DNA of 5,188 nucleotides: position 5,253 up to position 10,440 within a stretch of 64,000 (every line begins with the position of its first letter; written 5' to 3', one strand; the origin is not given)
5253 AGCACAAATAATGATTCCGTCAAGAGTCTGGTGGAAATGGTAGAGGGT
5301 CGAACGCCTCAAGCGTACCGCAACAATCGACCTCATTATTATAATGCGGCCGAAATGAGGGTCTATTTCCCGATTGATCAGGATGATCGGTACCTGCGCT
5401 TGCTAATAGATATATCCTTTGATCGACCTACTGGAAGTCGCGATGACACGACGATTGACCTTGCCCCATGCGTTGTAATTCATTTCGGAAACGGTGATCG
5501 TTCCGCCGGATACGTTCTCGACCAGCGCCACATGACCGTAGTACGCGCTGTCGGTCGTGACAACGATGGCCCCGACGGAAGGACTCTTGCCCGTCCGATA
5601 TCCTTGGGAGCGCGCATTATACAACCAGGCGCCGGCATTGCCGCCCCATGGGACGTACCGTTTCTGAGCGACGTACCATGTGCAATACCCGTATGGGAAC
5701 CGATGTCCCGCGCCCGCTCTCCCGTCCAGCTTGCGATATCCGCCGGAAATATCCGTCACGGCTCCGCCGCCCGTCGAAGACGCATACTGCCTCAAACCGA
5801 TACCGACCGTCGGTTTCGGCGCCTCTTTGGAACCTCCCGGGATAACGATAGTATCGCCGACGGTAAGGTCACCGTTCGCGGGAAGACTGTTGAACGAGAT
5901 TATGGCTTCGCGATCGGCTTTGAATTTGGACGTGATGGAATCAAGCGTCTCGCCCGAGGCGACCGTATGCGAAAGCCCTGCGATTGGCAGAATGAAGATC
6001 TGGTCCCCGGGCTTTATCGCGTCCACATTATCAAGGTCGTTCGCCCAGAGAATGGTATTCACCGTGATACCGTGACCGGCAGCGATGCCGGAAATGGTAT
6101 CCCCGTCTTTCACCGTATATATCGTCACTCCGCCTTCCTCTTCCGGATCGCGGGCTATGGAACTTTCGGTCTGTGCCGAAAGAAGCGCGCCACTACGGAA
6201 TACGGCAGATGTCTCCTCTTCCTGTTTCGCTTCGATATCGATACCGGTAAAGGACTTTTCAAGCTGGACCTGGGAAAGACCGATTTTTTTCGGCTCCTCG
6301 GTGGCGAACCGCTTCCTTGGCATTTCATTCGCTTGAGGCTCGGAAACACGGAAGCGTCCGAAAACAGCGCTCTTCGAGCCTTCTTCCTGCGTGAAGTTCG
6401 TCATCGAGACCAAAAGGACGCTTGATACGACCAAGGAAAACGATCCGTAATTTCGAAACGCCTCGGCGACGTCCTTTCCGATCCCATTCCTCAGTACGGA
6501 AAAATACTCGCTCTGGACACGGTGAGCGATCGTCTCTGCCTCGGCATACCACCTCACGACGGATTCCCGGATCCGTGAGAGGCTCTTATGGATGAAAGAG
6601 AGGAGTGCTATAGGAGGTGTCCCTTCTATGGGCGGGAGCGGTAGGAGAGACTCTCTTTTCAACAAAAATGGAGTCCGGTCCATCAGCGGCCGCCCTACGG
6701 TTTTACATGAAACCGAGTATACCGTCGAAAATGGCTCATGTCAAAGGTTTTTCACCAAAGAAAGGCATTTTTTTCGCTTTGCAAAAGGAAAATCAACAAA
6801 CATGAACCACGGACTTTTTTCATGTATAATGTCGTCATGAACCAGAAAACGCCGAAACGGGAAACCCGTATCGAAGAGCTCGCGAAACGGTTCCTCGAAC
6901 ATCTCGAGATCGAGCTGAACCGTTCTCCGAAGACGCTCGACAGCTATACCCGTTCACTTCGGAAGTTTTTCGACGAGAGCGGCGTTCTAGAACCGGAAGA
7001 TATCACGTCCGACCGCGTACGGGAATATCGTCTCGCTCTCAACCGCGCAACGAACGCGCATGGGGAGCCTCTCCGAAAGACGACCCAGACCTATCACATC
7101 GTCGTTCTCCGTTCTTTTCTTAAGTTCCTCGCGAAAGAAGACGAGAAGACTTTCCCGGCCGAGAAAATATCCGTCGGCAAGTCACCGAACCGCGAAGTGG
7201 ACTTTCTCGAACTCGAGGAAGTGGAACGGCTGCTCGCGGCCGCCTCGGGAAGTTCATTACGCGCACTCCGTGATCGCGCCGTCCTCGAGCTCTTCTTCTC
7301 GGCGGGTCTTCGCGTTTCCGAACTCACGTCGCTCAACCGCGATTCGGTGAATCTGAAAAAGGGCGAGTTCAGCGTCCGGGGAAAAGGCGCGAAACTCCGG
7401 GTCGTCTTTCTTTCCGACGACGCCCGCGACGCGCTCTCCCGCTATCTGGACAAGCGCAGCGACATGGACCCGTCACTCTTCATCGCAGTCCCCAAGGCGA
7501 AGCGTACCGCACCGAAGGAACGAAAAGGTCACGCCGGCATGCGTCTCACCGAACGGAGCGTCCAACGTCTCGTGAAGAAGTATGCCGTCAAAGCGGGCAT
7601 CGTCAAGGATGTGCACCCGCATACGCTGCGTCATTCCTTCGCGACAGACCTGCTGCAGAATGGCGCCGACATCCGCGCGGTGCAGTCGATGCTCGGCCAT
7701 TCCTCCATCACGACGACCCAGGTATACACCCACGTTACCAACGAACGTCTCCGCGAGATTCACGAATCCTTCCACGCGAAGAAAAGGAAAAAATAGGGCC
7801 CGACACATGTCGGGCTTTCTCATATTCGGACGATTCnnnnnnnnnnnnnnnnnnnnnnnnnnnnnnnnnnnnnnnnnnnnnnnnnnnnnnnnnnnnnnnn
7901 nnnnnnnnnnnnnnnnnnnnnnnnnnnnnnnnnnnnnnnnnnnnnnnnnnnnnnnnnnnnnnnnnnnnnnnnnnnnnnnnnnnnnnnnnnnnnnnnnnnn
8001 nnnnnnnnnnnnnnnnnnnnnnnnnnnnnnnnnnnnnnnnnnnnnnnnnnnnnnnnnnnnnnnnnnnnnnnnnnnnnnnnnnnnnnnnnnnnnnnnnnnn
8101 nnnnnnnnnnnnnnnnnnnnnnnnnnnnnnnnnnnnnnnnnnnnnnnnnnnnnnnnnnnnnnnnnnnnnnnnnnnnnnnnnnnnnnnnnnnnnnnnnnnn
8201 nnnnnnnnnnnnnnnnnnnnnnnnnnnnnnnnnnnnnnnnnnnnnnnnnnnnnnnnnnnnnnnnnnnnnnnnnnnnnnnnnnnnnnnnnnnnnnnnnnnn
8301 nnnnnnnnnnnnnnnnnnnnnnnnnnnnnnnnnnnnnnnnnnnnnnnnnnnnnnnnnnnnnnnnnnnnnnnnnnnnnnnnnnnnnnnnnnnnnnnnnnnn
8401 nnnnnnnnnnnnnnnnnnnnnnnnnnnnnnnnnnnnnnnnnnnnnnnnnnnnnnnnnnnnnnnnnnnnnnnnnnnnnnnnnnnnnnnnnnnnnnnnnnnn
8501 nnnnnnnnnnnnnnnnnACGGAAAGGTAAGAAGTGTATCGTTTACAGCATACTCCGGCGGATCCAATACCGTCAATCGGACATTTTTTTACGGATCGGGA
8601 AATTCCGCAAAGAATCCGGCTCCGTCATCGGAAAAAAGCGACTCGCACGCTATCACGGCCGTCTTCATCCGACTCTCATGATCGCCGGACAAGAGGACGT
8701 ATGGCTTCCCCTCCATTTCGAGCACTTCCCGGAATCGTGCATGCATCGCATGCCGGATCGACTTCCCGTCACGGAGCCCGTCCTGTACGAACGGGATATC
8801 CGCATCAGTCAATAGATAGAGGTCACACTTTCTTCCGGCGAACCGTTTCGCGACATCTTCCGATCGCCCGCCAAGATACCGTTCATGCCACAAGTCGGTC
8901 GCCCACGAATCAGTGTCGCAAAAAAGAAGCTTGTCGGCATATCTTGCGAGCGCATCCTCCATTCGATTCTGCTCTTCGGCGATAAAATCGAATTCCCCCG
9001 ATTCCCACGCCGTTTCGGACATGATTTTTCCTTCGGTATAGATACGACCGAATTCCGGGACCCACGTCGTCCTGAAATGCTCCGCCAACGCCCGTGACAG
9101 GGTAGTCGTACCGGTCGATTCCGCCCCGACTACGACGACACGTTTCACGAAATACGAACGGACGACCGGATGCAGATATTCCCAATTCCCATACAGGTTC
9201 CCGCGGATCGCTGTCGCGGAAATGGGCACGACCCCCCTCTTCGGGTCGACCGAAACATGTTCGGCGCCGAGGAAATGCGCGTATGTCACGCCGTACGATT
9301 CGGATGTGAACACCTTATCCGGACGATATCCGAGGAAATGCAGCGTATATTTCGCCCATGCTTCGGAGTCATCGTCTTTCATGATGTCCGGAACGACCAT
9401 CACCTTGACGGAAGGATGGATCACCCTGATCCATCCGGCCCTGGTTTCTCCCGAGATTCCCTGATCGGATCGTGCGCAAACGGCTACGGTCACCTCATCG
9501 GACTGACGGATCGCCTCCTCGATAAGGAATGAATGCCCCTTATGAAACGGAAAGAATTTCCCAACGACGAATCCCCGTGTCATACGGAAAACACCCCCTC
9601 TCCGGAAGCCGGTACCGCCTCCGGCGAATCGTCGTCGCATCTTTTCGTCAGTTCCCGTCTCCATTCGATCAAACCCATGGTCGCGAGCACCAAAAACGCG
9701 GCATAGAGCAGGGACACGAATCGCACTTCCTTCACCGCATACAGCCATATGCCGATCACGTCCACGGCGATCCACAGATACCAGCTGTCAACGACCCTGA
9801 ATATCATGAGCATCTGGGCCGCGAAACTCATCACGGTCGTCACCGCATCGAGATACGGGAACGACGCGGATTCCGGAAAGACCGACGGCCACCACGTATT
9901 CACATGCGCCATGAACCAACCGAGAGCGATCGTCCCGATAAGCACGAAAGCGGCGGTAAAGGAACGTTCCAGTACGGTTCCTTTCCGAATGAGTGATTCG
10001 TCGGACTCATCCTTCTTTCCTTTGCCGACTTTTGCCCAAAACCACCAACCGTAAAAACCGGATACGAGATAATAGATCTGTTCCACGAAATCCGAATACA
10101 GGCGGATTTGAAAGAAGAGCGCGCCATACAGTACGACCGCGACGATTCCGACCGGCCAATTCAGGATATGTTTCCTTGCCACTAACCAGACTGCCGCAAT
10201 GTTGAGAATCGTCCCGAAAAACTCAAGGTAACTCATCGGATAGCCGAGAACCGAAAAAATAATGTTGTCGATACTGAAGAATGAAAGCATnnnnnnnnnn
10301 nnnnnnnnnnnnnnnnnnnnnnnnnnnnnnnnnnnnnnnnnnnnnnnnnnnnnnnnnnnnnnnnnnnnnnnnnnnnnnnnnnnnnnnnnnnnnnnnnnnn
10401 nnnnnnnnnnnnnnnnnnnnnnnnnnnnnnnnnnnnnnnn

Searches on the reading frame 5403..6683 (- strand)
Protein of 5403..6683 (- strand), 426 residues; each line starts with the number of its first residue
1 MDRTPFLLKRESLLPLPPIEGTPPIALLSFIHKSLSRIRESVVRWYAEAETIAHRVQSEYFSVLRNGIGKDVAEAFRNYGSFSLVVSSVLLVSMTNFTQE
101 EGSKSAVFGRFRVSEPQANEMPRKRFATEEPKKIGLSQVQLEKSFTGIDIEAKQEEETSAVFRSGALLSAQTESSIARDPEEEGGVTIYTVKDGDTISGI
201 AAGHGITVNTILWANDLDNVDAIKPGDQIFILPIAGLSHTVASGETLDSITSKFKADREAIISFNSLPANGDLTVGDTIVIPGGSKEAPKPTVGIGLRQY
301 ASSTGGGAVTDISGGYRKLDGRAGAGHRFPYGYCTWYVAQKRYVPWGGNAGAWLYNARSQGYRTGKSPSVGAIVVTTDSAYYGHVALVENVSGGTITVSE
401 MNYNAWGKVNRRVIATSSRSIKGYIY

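Call 74: search_protein_families(library=pfam, proteins=[window:5403-6683:-], max_evalue=0.001)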
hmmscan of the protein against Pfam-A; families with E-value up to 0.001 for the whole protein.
window:5403-6683:- (426 aa): 3 families
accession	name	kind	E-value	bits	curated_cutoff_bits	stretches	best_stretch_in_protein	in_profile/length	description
PF01476.26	LysM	-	7.8e-20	71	20.9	2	189-231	1-42/43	LysM domain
PF05257.22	CHAP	-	1.9e-18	67.2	26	1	327-402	4-81/81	CHAP domain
PF23473.1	LysM3_LYK4_5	-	4.9e-09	36.6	29.3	0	189-223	5-38/48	LYK4/5 LysM3 domain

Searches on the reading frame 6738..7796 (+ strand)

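Call 74: search_protein_families(library=pfam, proteins=[window:6738-7796:+], max_evalue=0.001)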
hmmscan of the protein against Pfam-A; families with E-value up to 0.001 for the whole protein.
window:6738-7796:+ (352 aa): 3 families
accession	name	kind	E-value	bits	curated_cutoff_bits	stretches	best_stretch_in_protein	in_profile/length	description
PF00589.27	Phage_integrase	-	1.4e-43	149.1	27.1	1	156-336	2-171/172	Phage integrase family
PF02899.23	Phage_int_SAM_1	-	4.9e-09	36.8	22.3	1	50-134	2-82/83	Phage integrase, N-terminal SAM-like domain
PF13495.12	Phage_int_SAM_4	-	2e-05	25.3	27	1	49-133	2-80/85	Phage integrase, N-terminal SAM-like domain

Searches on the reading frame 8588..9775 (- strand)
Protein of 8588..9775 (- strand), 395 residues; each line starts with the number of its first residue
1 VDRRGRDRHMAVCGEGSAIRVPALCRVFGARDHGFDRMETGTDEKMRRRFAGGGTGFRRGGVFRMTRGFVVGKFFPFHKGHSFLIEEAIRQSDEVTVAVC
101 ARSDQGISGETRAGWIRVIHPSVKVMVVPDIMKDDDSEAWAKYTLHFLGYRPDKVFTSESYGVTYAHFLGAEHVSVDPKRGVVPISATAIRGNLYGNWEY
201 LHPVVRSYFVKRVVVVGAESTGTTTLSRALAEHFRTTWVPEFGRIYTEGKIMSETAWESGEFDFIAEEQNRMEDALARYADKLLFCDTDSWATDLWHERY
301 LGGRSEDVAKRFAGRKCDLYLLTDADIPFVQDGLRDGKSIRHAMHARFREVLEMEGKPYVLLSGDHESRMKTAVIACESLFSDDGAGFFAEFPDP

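Call 74: search_protein_families(library=pfam, proteins=[window:8588-9775:-], max_evalue=0.001)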
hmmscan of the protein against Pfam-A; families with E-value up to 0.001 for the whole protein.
window:8588-9775:- (395 aa): 2 families
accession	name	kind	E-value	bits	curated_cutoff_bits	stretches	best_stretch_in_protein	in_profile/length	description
PF13521.12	AAA_28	-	1.6e-30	107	27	1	212-369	1-164/164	AAA domain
PF01467.32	CTP_transf_like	-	0.00023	21.8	21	0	70-102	2-35/133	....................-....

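Call 87: search_protein_families(library=ncbifam, proteins=[window:8588-9775:-], max_evalue=0.00001)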
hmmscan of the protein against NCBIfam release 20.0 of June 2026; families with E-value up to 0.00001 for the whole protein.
window:8588-9775:- (395 aa): 4 families
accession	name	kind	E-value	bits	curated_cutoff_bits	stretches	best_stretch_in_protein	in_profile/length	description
TIGR01526.1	nadR_NMN_Atrans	equivalog_domain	1.9e-64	217.9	341.15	1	65-368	1-323/325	nicotinamide-nucleotide adenylyltransferase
NF005988.0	PRK08099.1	equivalog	1e-39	136.8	201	1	136-371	156-396/411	multifunctional transcriptional regulator/nicotinamide-nucleotide adenylyltransferase/ribosylnicotinamide kinase NadR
TIGR00125.1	cyt_tran_rel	domain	2.8e-09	37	27.7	1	67-101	1-35/65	adenylyltransferase/cytidyltransferase family protein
NF002243.0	PRK01153.1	subfamily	5.2e-06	26.1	127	0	66-100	1-35/175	nicotinamide-nucleotide adenylyltransferase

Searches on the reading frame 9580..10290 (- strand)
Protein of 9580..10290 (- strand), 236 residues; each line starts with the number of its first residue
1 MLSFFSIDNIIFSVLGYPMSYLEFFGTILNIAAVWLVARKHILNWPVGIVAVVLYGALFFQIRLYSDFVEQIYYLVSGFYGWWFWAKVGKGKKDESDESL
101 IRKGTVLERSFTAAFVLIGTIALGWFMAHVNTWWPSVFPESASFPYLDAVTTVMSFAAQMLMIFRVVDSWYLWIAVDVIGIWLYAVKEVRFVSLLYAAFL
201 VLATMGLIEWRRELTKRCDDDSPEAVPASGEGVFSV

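Call 74: search_protein_families(library=pfam, proteins=[window:9580-10290:-], max_evalue=0.001)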
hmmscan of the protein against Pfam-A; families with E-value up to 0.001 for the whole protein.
window:9580-10290:- (236 aa): 1 family
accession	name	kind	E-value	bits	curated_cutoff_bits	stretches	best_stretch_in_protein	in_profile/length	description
PF04973.17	NMN_transporter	-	2.3e-50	171.4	27.3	1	20-212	1-175/175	Nicotinamide mononucleotide transporter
